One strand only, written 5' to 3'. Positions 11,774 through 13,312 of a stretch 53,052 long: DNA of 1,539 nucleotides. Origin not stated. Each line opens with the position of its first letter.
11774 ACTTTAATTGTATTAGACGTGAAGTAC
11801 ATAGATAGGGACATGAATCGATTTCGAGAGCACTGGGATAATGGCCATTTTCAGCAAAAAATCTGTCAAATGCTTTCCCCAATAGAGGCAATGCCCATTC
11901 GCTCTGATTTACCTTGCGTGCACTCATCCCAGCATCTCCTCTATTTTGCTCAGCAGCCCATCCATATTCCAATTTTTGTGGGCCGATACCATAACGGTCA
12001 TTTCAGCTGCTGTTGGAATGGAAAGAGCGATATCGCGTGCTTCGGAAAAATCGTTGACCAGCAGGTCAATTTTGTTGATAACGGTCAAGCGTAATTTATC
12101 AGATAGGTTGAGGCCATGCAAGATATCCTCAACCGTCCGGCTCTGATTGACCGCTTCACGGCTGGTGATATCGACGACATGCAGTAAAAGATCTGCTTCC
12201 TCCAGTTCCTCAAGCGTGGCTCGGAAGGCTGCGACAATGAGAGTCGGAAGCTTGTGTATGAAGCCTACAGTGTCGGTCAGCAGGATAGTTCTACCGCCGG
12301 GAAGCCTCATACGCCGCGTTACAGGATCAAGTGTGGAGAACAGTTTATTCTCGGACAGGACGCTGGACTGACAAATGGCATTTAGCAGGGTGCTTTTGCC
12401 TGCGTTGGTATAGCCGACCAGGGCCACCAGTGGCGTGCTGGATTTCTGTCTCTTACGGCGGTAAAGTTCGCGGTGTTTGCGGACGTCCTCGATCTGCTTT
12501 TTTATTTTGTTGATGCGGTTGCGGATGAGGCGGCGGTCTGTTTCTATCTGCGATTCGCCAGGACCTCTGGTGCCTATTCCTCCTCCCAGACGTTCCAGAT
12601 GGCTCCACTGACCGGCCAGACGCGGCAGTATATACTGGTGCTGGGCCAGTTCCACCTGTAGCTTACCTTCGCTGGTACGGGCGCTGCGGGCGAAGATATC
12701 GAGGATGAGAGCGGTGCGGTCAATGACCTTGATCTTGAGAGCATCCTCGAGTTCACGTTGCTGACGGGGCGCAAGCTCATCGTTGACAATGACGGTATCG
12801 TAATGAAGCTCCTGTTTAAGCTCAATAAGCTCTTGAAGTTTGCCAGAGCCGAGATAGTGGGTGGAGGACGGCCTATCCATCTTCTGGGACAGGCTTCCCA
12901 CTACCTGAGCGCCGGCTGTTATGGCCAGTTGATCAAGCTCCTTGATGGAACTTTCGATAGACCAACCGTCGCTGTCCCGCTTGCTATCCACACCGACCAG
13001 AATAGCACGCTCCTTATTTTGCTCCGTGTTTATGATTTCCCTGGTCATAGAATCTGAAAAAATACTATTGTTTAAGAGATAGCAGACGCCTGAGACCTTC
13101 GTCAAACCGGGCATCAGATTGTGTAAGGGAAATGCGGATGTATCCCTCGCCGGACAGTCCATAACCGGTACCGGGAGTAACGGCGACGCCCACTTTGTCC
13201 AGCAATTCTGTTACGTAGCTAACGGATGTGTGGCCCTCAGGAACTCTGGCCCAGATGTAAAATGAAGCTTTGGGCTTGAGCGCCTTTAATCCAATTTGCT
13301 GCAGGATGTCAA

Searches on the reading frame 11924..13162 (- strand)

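Call 55: search_protein_families(library=ncbifam, proteins=[window:11924-13162:-], max_evalue=1e-10)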
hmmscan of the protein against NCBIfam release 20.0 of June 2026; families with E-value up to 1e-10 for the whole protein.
window:11924-13162:- (412 aa): 11 families
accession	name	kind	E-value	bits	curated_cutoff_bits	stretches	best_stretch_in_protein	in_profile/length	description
TIGR03156.1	GTP_HflX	equivalog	1.4e-136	455.1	216.75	1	52-411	1-351/351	GTPase HflX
NF008280.0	PRK11058.1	equivalog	7.9e-93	311.5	441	1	49-409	7-359/426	ribosome rescue GTPase HflX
NF000908.1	PRK00089.1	equivalog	1.9e-16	60.2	237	1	245-411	5-167/291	GTPase Era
NF008956.1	PRK12299.1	equivalog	8.1e-16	57.9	300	1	246-411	161-325/327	GTPase ObgE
TIGR03594.1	GTPase_EngA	equivalog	1.3e-15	57.4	306.7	1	244-409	1-344/432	ribosome biogenesis GTPase Der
TIGR02729.1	Obg_CgtA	equivalog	1.3e-15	57.3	280.25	1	246-411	160-328/329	Obg family GTPase CgtA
TIGR00450.1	mnmE_trmE_thdF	equivalog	3e-15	56.3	252.6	1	208-385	177-345/446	tRNA uridine-5-carboxymethylaminomethyl(34) synthesis GTPase MnmE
TIGR03918.1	GTP_HydF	equivalog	1.6e-14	53.6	325.55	1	239-410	3-166/392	[FeFe] hydrogenase H-cluster maturation GTPase HydF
NF003661.0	PRK05291.1-3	equivalog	8.5e-14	51.7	380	1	212-410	188-369/448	tRNA uridine-5-carboxymethylaminomethyl(34) synthesis GTPase MnmE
NF008955.0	PRK12297.1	equivalog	3.2e-12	46.1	406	1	246-411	162-328/429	GTPase ObgE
TIGR00436.1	era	equivalog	3.4e-11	43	116.25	1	246-411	3-163/270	GTPase Era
